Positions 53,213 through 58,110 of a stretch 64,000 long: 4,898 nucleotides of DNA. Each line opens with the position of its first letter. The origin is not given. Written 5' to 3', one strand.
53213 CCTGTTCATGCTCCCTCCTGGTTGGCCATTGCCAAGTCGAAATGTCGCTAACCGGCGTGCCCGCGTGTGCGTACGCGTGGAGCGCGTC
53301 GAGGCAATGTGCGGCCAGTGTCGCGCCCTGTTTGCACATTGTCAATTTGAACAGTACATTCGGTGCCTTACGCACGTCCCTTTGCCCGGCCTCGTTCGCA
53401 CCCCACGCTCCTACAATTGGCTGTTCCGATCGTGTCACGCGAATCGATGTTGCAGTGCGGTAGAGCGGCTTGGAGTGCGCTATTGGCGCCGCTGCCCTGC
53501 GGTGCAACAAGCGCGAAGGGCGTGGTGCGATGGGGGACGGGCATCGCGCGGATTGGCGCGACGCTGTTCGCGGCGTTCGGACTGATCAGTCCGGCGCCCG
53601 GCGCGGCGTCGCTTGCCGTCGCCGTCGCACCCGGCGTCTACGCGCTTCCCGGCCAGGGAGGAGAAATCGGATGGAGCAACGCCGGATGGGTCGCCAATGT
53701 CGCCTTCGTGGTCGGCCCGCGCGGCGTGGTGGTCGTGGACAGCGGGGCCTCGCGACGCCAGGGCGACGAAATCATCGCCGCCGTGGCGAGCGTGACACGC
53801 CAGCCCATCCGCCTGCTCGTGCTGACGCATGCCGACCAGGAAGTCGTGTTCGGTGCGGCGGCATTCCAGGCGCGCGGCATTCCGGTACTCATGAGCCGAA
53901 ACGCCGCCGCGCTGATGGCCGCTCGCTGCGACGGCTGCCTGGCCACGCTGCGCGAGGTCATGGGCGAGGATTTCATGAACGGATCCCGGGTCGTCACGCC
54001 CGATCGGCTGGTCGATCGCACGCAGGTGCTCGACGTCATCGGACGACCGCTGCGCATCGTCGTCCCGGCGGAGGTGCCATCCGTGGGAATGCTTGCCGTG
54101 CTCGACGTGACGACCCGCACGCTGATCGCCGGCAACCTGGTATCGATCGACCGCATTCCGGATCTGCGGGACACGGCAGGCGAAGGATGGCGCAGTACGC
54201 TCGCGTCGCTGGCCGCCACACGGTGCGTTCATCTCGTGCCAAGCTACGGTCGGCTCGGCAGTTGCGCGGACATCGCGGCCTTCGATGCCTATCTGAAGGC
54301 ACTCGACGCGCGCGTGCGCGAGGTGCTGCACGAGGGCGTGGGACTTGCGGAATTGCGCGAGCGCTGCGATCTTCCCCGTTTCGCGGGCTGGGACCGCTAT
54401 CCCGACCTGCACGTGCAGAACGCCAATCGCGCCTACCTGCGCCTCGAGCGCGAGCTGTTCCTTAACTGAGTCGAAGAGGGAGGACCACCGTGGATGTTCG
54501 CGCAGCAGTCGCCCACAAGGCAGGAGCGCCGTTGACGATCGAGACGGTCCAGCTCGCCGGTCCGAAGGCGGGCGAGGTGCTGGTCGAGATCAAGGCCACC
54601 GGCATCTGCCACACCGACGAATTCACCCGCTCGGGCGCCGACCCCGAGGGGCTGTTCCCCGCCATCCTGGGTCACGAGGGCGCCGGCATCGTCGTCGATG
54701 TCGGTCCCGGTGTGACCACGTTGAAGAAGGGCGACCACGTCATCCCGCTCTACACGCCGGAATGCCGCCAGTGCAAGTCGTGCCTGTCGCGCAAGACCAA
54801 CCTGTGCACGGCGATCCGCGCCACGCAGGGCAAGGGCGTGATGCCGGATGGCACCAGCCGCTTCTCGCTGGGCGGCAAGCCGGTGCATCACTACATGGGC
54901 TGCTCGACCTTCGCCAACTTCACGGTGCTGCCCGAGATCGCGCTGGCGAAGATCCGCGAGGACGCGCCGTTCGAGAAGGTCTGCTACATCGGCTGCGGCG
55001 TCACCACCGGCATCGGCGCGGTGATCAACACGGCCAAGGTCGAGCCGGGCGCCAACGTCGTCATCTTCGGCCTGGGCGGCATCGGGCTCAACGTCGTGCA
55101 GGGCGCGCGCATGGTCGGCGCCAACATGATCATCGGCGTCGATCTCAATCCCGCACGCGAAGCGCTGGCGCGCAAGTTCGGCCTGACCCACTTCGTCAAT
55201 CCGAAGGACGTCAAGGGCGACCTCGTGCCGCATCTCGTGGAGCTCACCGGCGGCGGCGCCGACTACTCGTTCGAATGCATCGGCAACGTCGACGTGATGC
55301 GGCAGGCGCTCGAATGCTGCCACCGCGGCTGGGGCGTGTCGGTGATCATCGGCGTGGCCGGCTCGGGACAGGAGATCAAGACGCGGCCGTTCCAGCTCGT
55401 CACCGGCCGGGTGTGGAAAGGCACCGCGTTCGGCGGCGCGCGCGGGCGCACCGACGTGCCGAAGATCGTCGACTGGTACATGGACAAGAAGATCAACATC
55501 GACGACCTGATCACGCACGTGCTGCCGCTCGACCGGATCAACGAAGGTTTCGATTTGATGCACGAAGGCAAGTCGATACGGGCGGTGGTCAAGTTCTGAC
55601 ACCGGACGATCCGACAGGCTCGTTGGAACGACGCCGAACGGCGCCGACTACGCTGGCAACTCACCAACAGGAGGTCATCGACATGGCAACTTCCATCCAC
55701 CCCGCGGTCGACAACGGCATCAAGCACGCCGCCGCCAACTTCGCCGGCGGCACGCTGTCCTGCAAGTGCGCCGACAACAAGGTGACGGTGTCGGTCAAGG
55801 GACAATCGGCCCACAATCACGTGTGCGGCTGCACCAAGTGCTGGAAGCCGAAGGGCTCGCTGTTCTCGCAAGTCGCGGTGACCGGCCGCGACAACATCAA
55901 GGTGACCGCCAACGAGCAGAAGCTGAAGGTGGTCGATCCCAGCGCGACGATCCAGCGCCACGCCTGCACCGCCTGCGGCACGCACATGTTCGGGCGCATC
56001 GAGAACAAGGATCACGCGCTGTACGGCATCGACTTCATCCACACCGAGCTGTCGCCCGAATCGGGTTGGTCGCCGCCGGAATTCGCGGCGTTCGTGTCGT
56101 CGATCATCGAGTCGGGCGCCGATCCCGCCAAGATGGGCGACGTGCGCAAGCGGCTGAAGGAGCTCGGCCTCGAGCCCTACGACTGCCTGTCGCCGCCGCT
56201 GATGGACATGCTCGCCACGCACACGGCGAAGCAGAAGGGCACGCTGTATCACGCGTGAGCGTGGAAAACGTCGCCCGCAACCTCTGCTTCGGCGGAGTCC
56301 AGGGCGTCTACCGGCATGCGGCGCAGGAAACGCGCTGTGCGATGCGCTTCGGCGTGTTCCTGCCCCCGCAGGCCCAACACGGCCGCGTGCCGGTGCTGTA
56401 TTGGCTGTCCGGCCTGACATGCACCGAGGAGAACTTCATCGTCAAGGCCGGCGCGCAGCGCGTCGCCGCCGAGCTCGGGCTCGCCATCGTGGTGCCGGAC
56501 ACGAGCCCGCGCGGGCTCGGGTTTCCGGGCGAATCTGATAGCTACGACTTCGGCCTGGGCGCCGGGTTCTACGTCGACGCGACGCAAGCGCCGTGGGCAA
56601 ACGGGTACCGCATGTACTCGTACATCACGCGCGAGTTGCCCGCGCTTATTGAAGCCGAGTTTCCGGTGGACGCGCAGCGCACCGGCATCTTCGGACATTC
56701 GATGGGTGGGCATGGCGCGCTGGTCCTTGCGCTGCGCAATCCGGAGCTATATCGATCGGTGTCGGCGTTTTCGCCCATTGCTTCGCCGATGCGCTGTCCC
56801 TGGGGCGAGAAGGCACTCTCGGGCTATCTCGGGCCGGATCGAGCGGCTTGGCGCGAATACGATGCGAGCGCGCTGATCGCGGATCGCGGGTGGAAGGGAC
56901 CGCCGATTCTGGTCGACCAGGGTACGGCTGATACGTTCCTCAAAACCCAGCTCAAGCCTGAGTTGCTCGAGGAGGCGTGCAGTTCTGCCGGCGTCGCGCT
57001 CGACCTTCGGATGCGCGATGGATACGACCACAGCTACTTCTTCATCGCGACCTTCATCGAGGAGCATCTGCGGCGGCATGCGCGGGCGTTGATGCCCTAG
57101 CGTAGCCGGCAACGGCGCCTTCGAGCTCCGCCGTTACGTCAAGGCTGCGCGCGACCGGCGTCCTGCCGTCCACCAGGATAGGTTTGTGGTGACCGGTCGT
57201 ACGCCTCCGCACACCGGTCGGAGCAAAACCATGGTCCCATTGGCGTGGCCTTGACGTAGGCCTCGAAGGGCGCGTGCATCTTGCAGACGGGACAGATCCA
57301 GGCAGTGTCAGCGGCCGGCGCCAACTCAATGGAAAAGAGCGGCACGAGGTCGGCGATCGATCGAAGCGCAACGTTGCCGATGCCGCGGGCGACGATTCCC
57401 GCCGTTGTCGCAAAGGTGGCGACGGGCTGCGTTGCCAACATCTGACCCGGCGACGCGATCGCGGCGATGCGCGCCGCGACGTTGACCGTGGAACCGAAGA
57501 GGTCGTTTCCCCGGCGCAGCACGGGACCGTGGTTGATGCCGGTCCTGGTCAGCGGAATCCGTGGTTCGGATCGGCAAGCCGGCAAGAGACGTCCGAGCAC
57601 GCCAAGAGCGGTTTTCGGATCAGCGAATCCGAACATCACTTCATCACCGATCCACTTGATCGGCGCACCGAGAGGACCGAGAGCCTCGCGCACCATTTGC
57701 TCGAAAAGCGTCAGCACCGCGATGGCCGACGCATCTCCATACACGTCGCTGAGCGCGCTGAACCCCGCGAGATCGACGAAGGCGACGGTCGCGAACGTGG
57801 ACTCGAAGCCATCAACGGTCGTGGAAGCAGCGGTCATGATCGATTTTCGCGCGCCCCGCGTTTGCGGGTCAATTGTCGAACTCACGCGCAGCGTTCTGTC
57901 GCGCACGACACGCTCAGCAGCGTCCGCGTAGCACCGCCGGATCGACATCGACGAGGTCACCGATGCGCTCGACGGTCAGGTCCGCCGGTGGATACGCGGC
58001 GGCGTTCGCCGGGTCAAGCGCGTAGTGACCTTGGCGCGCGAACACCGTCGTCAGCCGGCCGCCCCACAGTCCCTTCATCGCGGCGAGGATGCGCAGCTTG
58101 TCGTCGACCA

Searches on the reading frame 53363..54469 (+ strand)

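Call 4: search_protein_families(library=pfam, proteins=[window:53363-54469:+], max_evalue=0.01)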
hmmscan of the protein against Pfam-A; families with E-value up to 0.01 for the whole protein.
window:53363-54469:+ (368 aa): 1 family
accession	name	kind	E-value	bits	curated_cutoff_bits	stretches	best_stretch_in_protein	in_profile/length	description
PF00753.33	Lactamase_B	-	2.3e-09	37.9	22.7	1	110-282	5-180/196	Metallo-beta-lactamase superfamily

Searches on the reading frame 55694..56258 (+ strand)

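Call 4: search_protein_families(library=pfam, proteins=[window:55694-56258:+], max_evalue=0.01)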
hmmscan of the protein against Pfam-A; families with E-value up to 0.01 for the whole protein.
window:55694-56258:+ (188 aa): 0 families

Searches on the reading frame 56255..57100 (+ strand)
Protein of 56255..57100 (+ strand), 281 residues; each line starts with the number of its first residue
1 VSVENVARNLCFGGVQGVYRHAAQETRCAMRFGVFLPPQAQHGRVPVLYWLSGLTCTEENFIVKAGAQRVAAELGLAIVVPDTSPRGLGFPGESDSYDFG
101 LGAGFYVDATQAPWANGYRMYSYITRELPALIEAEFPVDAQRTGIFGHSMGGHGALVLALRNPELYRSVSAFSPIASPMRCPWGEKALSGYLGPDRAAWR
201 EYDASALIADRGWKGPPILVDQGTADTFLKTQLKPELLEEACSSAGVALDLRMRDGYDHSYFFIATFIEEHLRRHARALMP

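Call 4: search_protein_families(library=pfam, proteins=[window:56255-57100:+], max_evalue=0.01)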
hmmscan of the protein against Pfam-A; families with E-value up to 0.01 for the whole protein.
window:56255-57100:+ (281 aa): 6 families
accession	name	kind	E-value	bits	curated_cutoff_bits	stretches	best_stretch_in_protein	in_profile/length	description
PF00756.26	Esterase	-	4.9e-62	210.4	22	1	24-272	2-249/251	Putative esterase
PF00326.27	Peptidase_S9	-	5.5e-06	26.5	22.6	1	131-260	55-188/213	Prolyl oligopeptidase family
PF01738.24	DLH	-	9.5e-05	22.5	21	1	134-262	89-189/217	Dienelactone hydrolase family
PF12740.14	PETase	-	0.00039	20.3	28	1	138-169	122-153/263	PET hydrolase-like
PF07859.19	Abhydrolase_3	-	0.0017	18.6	25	0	115-164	50-94/210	alpha/beta hydrolase fold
PF12146.15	Hydrolase_4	-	0.0017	18.2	27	1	142-189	77-127/239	Serine aminopeptidase, S33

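Call 7: find_encoding_contigs(protein=window:56255-57100:+, flank=10000, max_places=10)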
Protein window:56255-57100:+ (281 aa): 1 contig read that carries it; 1 place shown.
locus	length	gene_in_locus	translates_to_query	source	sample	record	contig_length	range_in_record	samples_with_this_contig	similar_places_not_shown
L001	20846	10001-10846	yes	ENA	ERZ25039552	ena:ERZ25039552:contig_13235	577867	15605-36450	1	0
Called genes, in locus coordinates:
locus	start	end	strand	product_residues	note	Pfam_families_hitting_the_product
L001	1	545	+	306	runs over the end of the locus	PF00528:BPD_transp_1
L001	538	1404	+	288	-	PF00528:BPD_transp_1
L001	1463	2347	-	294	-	PF13501:SoxY, PF08770:SoxZ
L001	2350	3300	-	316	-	PF00753:Lactamase_B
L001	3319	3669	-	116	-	-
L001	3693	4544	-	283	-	-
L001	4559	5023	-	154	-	PF13442:Cytochrome_CBB3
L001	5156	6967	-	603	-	PF01011:PQQ, PF13360:PQQ_2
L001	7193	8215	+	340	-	PF00753:Lactamase_B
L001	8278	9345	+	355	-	PF08240:ADH_N, PF00107:ADH_zinc_N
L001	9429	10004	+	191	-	PF04828:GFA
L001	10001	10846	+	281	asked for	PF00756:Esterase, PF00326:Peptidase_S9 (weak)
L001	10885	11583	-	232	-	PF00211:Guanylate_cyc (faint)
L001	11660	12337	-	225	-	-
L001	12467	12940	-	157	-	-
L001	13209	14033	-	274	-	PF13391:HNH_2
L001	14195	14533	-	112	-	-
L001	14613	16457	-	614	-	PF08487:VIT, PF00092:VWA, PF13519:VWA_2, PF13768:VWA_3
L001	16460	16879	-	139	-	PF13411:MerR_1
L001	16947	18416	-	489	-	PF11074:DUF2779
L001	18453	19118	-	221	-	-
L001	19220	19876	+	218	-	-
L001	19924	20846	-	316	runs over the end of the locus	PF13280:WYL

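Call 17: find_related_loci(query=window:56255-57097:+, collection=genome_contigs, flank=10000)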
Query window:56255-57097:+ (281 aa) in genome_contigs; peptide patterns used: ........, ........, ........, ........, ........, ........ (x = any residue, [..] = any of these).
600 stretches matched a pattern (row limit reached: there are more); 593 encode a relative of the query (tblastn E <= 1e-3); the best 80 are kept; 80 distinct loci.
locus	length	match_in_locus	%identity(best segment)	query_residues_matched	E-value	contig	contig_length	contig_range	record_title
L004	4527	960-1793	79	2-279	1e-156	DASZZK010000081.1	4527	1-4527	MAG TPA_asm: Casimicrobiaceae bacterium isolate SMAG_U6234 k141_311624, whole genome shotgun sequence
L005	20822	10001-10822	80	6-279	2e-149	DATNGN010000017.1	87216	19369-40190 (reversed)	MAG TPA_asm: Casimicrobiaceae bacterium isolate SMAG_U11322 k141_639166, whole genome shotgun sequence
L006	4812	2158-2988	74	1-277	4e-148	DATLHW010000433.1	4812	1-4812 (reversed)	MAG TPA_asm: Burkholderiales bacterium isolate SMAG_U13650 k141_414554, whole genome shotgun sequence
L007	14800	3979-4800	77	6-279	1e-145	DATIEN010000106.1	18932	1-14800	MAG TPA_asm: Casimicrobiaceae bacterium isolate SMAG_U16370 k141_634663, whole genome shotgun sequence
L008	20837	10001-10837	73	1-279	4e-142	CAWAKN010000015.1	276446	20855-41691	MAG: uncultured beta proteobacterium isolate MFD02199.bin.2.181 genome assembly, contig: contig_35536, whole genome shot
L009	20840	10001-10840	73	1-279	1e-138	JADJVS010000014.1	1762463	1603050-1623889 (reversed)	MAG: Sulfuritalea sp. isolate Hjor_18-Q3-R7-51_MAXAC.006 tig00119763-10-17618800, whole genome shotgun sequence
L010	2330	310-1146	70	1-279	9e-146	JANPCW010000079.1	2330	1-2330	MAG: Janthinobacterium sp. isolate VAR_78_metabat_461 VAR_78_k141_1506288, whole genome shotgun sequence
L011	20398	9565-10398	70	1-279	2e-136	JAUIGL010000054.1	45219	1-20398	MAG: bacterium isolate Co_bin.149 NODE_5480_length_45219_cov_2.288943, whole genome shotgun sequence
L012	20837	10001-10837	69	1-279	3e-136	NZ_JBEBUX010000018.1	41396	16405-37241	MAG: Pollutimonas bauzanensis isolate T2.bin.229 NODE_2694_length_41396_cov_86.048789, whole genome shotgun sequence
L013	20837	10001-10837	69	1-279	6e-136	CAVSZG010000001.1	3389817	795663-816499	MAG: uncultured beta proteobacterium isolate MFD04716.bin.1.85 genome assembly, contig: contig_10397, whole genome shotg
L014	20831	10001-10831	66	3-279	1e-130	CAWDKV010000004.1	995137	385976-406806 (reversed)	MAG: uncultured Gammaproteobacteria bacterium isolate MFD04540.bin.1.126 genome assembly, contig: contig_1893, whole gen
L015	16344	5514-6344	67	1-277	3e-126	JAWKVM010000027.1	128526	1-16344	MAG: Alphaproteobacteria bacterium isolate BC3.45 BC3.45.fa-27, whole genome shotgun sequence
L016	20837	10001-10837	67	1-279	7e-125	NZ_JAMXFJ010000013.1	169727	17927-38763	Microvirga sesbaniae strain HBU67692 Scaffold13, whole genome shotgun sequence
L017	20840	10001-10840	69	1-279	2e-124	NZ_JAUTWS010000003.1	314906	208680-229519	Paracraurococcus lichenis strain LOR1-02 3, whole genome shotgun sequence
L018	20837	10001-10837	66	1-279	1e-124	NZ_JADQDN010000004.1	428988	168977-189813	Microvirga terrestris strain BT290 NODE_4_length_428988_cov_48.680698, whole genome shotgun sequence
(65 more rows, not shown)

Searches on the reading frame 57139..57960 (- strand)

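Call 4: search_protein_families(library=pfam, proteins=[window:57139-57960:-], max_evalue=0.01)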
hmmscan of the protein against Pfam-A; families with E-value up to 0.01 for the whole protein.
window:57139-57960:- (273 aa): 2 families
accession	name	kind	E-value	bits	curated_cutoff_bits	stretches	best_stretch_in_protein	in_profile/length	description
PF00211.25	Guanylate_cyc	-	1.8e-05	24.9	21.9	1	139-199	103-170/183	Adenylate and Guanylate cyclase catalytic domain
PF04945.19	YHS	-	0.005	17.2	30.3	1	224-262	4-44/47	YHS domain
